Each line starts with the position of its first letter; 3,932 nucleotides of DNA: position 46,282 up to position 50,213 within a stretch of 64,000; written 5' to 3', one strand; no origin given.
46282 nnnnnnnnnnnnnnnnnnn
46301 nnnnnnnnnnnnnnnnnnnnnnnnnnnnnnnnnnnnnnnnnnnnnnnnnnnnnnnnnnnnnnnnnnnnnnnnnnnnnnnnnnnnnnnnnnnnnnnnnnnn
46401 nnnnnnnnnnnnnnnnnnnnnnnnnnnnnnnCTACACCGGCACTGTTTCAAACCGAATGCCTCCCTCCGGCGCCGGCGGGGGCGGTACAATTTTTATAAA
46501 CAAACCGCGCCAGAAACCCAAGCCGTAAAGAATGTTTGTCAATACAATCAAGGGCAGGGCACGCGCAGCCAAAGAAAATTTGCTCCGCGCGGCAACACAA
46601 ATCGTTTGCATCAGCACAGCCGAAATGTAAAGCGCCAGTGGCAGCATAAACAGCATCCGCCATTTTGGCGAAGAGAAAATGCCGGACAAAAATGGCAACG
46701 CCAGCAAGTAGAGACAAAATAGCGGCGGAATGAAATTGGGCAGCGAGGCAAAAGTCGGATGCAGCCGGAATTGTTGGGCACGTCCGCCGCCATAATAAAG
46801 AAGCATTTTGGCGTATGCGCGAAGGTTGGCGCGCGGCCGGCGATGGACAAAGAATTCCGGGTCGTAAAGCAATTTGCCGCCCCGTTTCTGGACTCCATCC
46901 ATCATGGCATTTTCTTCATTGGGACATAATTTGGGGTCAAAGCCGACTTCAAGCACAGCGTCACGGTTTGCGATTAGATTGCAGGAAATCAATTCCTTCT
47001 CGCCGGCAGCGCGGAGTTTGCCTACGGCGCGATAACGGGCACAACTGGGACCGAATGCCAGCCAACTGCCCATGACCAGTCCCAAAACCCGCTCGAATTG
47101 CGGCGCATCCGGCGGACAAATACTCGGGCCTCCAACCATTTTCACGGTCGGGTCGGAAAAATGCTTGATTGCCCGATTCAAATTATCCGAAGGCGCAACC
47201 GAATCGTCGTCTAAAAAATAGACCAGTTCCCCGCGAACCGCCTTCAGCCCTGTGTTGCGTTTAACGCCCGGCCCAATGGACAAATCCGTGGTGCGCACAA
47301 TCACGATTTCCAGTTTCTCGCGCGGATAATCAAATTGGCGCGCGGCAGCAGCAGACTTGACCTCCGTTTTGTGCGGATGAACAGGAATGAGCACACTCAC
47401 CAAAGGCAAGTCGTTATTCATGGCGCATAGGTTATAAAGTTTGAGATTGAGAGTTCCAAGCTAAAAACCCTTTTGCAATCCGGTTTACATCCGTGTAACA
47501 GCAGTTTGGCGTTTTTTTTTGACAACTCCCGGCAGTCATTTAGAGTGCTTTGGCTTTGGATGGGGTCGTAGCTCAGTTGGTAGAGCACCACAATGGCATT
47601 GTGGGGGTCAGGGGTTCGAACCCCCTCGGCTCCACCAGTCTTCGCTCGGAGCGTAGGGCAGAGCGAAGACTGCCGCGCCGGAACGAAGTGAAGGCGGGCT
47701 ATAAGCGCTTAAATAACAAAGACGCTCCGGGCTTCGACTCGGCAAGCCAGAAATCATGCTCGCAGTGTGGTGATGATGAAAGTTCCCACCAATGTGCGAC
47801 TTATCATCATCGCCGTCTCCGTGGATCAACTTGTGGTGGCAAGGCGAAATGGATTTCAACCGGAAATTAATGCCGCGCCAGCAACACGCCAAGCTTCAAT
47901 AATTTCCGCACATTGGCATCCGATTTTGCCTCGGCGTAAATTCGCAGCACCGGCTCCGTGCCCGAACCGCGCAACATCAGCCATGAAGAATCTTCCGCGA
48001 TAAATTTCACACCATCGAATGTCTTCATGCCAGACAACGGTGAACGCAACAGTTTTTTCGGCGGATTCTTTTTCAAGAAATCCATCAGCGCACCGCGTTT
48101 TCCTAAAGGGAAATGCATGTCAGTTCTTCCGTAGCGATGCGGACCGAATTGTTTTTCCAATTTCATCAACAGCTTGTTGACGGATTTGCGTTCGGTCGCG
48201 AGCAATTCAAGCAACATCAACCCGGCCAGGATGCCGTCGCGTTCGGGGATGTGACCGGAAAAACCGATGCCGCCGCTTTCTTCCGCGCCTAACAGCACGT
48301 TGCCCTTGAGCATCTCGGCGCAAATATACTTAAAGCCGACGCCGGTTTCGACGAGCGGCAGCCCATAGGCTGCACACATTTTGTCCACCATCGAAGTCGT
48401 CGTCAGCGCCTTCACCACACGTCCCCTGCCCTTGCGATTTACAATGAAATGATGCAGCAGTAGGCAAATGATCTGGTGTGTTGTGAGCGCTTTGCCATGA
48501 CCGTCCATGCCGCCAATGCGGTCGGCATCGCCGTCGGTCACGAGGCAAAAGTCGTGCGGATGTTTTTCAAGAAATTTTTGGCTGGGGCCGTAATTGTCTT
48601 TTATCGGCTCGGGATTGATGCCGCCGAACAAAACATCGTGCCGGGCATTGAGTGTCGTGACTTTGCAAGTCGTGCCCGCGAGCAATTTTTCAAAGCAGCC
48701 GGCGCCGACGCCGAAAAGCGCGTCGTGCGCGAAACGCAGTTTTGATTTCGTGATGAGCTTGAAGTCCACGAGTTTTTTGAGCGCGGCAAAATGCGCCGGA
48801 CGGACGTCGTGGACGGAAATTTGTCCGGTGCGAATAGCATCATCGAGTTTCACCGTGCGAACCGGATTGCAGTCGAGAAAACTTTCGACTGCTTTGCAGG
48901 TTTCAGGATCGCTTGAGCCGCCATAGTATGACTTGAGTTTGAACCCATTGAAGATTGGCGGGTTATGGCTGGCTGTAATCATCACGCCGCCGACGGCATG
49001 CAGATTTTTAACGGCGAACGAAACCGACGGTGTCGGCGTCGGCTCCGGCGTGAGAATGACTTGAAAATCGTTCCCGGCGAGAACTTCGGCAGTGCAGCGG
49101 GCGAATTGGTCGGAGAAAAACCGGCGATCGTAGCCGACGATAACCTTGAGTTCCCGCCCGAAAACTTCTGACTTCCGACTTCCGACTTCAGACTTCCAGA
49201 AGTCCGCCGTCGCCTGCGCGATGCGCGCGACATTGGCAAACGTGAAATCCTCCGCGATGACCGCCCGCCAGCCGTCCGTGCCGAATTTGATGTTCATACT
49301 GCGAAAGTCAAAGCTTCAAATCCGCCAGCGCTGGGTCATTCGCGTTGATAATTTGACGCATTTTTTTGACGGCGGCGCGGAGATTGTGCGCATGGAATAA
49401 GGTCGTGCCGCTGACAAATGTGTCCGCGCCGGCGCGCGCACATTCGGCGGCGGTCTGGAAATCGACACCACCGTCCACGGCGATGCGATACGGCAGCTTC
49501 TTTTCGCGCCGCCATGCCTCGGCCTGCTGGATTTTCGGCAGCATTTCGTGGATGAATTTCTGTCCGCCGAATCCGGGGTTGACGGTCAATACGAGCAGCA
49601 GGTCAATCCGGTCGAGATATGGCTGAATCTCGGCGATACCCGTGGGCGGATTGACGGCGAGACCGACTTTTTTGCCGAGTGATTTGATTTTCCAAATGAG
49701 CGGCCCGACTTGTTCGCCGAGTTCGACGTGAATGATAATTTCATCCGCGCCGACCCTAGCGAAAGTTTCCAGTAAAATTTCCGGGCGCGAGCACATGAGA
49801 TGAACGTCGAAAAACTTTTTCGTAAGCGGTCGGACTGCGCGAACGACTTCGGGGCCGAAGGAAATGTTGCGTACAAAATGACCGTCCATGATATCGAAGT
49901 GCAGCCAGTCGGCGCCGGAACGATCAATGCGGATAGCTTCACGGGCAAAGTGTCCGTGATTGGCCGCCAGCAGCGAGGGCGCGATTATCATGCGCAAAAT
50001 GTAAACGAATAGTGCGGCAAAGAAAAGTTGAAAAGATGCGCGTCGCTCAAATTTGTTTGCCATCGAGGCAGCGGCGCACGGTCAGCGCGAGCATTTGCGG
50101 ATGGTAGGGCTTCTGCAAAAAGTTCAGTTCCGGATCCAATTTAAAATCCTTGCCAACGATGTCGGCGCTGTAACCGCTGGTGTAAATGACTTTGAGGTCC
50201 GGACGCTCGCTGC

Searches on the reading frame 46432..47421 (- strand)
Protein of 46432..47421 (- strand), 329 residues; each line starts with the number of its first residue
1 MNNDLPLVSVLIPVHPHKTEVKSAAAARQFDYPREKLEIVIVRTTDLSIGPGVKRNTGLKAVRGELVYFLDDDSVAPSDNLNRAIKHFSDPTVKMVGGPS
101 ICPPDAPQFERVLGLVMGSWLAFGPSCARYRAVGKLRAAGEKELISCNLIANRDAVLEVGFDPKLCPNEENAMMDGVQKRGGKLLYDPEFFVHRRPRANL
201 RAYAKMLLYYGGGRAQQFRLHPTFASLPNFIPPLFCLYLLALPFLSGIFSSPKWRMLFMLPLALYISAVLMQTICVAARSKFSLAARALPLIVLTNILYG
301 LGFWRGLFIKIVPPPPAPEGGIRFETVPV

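Call 20: search_protein_families(library=pfam, proteins=[window:46432-47421:-], max_evalue=0.001)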
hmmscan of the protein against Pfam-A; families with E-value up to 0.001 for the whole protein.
window:46432-47421:- (329 aa): 3 families
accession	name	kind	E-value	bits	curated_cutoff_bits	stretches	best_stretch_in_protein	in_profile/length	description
PF00535.33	Glycos_transf_2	-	4.3e-08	33.7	23.3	1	37-99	53-114/168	Glycosyl transferase family 2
PF13641.12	Glyco_tranf_2_3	-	1.8e-07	31.8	27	1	8-203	31-220/230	Glycosyltransferase like family 2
PF13632.12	Glyco_trans_2_3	-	4e-07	30.5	27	1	67-266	2-194/198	Glycosyl transferase family group 2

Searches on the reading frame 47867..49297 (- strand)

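Call 20: search_protein_families(library=pfam, proteins=[window:47867-49297:-], max_evalue=0.001)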
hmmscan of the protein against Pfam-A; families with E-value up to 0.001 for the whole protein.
window:47867-49297:- (476 aa): 4 families
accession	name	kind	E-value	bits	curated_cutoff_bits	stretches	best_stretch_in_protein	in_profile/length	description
PF02878.22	PGM_PMM_I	-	8.5e-34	116.6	22.5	1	3-140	2-130/138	Phosphoglucomutase/phosphomannomutase, alpha/beta/alpha domain I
PF02880.22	PGM_PMM_III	-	2.3e-27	95.8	20.7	1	274-382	3-113/115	Phosphoglucomutase/phosphomannomutase, alpha/beta/alpha domain III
PF02879.22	PGM_PMM_II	-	3.3e-16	60.1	29.3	1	169-268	3-103/103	Phosphoglucomutase/phosphomannomutase, alpha/beta/alpha domain II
PF00408.26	PGM_PMM_IV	-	1e-09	38.7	23.1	1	427-466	23-61/68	Phosphoglucomutase/phosphomannomutase, C-terminal domain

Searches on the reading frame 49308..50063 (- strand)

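Call 20: search_protein_families(library=pfam, proteins=[window:49308-50063:-], max_evalue=0.001)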
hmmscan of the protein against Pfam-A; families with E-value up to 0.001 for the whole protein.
window:49308-50063:- (251 aa): 1 family
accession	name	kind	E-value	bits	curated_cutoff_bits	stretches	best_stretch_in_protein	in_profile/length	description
PF00834.25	Ribul_P_3_epim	-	8.5e-66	221.6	21.1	1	27-223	2-198/198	Ribulose-phosphate 3 epimerase family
